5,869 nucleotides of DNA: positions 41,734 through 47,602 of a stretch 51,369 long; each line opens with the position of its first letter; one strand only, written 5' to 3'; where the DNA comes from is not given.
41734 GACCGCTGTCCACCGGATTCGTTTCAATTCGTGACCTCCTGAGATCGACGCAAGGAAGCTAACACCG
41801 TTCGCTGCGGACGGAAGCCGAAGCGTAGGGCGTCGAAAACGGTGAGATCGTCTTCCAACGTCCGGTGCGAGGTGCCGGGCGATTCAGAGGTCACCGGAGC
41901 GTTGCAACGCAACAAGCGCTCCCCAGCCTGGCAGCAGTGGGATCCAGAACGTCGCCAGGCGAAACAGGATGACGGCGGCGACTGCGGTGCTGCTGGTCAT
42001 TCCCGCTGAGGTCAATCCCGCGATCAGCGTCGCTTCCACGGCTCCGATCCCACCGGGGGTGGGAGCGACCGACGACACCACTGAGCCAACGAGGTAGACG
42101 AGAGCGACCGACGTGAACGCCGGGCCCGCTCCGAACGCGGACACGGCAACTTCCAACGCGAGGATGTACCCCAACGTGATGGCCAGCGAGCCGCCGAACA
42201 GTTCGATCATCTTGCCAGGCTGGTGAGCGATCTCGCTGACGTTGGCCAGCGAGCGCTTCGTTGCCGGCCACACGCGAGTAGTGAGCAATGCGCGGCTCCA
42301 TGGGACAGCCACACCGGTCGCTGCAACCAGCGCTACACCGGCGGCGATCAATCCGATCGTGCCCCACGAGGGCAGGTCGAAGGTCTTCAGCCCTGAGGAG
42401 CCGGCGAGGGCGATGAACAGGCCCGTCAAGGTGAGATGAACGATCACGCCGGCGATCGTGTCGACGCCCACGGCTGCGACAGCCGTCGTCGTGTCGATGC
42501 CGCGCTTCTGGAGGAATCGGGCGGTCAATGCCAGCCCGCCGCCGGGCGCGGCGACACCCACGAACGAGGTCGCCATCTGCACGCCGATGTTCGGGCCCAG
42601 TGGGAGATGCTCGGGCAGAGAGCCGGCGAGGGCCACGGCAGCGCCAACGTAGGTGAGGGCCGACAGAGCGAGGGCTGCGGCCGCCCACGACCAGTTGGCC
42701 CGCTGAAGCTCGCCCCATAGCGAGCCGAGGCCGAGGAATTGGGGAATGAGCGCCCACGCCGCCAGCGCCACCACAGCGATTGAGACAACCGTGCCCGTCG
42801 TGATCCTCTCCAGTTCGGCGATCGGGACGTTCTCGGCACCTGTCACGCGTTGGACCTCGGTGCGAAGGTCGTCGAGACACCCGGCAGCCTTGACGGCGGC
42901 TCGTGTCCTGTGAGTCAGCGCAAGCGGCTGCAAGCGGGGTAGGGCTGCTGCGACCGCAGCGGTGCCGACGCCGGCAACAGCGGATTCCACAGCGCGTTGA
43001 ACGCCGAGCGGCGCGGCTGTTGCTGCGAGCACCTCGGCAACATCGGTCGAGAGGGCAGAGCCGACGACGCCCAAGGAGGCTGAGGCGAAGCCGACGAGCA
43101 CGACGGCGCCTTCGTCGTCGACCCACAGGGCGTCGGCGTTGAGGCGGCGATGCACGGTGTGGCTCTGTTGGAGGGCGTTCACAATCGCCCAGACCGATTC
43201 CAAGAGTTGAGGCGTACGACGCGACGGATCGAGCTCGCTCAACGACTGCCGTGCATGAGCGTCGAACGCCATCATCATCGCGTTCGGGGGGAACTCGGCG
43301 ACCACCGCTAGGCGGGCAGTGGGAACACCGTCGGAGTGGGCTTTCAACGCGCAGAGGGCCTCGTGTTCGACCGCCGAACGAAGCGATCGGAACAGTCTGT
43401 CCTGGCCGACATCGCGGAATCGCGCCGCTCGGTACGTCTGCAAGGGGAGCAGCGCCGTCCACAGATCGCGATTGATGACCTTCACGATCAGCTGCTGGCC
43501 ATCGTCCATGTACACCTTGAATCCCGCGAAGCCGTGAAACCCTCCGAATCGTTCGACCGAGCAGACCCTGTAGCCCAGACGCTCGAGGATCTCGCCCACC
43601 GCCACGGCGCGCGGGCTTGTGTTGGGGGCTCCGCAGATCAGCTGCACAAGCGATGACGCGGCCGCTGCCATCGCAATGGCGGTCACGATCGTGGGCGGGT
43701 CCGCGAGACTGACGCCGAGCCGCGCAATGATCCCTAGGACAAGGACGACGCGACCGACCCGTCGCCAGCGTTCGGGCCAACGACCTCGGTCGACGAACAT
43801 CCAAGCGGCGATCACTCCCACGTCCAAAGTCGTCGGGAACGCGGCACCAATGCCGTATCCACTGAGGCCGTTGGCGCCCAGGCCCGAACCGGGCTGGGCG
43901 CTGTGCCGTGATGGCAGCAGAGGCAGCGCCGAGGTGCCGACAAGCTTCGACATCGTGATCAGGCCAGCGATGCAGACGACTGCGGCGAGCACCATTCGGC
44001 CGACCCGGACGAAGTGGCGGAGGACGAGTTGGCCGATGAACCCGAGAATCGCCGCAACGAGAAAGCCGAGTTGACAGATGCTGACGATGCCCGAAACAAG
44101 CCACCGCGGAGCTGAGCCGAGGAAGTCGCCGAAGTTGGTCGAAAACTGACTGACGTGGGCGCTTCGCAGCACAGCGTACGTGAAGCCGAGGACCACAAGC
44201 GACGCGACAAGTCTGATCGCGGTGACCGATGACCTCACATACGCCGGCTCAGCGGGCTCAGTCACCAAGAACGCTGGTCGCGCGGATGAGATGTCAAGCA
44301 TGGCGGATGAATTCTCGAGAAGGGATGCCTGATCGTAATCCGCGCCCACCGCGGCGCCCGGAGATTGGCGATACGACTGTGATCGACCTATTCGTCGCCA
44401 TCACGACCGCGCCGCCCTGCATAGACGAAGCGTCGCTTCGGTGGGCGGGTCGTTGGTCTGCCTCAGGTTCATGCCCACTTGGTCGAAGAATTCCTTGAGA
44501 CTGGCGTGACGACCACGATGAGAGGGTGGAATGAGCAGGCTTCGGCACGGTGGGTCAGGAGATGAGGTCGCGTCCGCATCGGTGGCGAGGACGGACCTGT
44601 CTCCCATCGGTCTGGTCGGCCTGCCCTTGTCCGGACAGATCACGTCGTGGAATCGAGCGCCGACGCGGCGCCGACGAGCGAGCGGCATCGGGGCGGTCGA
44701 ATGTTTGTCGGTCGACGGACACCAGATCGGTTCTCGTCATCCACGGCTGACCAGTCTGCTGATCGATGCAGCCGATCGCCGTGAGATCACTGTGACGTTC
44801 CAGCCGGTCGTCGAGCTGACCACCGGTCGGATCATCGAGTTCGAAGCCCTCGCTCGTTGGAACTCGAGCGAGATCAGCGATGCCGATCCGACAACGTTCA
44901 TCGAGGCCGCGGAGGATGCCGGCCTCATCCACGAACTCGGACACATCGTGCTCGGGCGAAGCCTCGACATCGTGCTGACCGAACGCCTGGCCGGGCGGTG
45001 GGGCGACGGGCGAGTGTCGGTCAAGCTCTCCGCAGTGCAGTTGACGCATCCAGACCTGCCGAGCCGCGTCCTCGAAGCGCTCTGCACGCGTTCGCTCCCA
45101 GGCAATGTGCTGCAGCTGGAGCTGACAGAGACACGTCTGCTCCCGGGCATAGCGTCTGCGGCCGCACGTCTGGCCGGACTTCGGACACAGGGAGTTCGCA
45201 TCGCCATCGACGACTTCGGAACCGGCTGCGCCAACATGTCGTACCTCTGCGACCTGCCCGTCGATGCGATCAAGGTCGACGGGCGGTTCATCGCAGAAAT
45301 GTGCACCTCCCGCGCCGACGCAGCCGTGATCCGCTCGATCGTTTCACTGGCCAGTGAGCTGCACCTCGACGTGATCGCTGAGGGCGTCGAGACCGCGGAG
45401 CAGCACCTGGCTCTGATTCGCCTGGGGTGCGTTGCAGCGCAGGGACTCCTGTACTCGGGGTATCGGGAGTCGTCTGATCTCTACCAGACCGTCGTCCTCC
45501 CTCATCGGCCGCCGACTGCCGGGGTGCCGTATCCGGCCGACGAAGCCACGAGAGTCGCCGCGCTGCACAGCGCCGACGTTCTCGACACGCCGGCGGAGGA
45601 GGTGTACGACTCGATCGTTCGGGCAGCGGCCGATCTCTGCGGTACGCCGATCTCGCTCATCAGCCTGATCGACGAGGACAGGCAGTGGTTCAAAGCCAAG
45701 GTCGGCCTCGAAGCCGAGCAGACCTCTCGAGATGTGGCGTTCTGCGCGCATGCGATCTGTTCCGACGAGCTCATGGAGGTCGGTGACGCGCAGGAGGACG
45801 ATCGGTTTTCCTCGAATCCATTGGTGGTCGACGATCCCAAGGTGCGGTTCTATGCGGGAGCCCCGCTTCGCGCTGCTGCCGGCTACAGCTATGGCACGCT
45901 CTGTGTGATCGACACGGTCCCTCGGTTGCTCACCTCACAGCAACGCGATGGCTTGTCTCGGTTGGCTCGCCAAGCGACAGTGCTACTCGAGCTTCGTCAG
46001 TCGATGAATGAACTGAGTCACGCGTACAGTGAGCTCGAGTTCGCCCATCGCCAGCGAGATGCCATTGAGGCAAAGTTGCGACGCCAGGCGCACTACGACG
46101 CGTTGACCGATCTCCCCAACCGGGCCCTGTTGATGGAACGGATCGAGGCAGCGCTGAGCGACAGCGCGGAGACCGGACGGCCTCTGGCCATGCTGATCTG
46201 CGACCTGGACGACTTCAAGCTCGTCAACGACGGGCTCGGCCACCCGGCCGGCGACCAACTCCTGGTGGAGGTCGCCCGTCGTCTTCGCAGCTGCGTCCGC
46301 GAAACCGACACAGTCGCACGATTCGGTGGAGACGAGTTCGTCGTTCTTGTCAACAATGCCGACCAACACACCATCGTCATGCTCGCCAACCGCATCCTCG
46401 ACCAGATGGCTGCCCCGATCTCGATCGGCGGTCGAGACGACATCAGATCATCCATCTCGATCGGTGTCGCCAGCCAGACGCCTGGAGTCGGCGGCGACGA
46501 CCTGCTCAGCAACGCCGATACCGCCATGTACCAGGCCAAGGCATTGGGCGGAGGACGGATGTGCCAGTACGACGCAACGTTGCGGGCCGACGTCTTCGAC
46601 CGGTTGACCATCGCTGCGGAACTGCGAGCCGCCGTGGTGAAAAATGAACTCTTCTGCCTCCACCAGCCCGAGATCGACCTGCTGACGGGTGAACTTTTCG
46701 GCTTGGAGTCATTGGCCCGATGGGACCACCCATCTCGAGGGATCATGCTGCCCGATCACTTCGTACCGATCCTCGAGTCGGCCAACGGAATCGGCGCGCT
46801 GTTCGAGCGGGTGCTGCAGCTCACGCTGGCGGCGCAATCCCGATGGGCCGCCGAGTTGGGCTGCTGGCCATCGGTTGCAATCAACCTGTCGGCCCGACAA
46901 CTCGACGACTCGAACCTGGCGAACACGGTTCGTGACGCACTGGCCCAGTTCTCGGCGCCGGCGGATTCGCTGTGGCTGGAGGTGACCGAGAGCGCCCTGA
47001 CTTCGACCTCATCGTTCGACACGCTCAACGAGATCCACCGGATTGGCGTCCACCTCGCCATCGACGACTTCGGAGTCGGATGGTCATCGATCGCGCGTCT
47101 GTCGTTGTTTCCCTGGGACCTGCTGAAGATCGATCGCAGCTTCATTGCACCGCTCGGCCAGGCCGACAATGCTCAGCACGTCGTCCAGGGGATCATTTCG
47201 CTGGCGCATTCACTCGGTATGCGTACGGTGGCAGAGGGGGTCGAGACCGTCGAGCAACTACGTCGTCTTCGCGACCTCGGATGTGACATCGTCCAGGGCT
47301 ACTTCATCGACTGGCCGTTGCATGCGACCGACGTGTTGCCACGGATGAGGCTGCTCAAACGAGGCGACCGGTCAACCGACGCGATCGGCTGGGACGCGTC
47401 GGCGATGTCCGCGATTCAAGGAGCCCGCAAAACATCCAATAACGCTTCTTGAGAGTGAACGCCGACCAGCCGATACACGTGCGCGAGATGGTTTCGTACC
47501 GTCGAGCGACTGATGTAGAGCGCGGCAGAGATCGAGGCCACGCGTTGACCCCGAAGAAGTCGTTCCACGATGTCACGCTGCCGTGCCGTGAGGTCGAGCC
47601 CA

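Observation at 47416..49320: LuxR-type regulator with a dead GGDEF domain that keeps the RxxD I-site: candidate c-di-GMP-responsive transcription factor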

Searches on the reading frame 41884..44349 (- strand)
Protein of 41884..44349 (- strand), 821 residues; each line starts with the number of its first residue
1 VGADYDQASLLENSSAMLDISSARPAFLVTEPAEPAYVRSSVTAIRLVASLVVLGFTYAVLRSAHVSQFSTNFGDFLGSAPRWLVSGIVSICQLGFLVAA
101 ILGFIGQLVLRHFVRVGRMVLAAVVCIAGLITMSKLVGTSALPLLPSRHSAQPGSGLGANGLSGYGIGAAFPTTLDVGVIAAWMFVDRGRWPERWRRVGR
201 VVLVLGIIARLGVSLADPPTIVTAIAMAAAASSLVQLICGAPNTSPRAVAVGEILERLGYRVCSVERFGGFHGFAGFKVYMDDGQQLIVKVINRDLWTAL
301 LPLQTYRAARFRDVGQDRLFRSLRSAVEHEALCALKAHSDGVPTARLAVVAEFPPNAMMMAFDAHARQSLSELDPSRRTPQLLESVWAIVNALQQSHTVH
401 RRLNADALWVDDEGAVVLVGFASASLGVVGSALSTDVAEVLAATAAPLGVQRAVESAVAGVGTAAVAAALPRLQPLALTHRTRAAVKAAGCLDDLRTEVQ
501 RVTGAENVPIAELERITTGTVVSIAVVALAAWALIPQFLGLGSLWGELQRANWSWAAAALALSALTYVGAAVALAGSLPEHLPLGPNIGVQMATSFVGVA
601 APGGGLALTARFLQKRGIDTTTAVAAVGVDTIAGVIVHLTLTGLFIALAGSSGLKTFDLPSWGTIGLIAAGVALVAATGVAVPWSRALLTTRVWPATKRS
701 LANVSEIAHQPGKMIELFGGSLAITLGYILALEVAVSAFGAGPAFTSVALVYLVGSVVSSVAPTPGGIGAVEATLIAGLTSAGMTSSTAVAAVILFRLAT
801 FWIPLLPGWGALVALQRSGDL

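Call 41: search_protein_families(library=pfam, proteins=[window:41884-44349:-], max_evalue=0.001)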
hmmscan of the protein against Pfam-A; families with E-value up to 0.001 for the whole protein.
window:41884-44349:- (821 aa): 1 family
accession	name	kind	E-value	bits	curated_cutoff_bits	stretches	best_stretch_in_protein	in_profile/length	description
PF03706.18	LPG_synthase_TM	-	1.2e-35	123.8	33.4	1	521-808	2-302/302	Lysylphosphatidylglycerol synthase TM region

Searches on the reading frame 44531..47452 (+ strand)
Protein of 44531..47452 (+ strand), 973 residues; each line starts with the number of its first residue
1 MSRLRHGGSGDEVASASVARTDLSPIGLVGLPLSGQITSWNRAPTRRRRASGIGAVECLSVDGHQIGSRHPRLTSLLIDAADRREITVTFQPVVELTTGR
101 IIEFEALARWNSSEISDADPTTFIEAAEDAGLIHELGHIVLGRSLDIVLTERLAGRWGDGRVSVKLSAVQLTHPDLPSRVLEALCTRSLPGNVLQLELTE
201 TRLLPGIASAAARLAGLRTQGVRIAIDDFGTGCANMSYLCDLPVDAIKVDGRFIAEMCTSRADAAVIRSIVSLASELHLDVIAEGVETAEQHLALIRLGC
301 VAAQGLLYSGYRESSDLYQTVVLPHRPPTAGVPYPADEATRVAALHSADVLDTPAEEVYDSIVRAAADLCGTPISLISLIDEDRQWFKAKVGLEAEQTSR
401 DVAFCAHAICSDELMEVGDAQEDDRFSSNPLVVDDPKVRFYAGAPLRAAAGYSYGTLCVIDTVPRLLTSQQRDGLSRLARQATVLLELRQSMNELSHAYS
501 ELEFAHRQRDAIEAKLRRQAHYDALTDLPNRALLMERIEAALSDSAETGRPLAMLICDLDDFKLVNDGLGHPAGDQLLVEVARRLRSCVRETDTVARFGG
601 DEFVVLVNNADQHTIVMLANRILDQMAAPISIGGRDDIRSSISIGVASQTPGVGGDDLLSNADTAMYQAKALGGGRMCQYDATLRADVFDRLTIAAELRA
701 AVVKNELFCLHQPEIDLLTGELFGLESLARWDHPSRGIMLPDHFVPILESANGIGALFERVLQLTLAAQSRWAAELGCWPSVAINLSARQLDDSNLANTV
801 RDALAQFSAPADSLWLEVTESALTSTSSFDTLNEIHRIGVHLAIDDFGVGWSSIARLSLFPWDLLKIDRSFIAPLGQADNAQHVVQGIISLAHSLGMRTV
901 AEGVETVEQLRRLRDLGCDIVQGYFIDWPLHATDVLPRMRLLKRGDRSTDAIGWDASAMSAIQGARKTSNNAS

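Call 3: search_protein_families(library=pfam, proteins=[window:44531-47452:+], max_evalue=1)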
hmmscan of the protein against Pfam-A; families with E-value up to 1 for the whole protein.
window:44531-47452:+ (973 aa): 4 families
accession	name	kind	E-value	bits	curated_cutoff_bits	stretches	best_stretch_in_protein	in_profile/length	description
PF00563.25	EAL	-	7.9e-123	408.8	31.3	2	696-926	2-233/236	EAL domain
PF00990.26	GGDEF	-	1.2e-43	149.1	23.8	1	520-674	1-159/161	Diguanylate cyclase, GGDEF domain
PF01590.32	GAF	-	8.7e-14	52.6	22.4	1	356-484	3-131/133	GAF domain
PF13185.12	GAF_2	-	2e-07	31.7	28.6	1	354-487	3-136/136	GAF domain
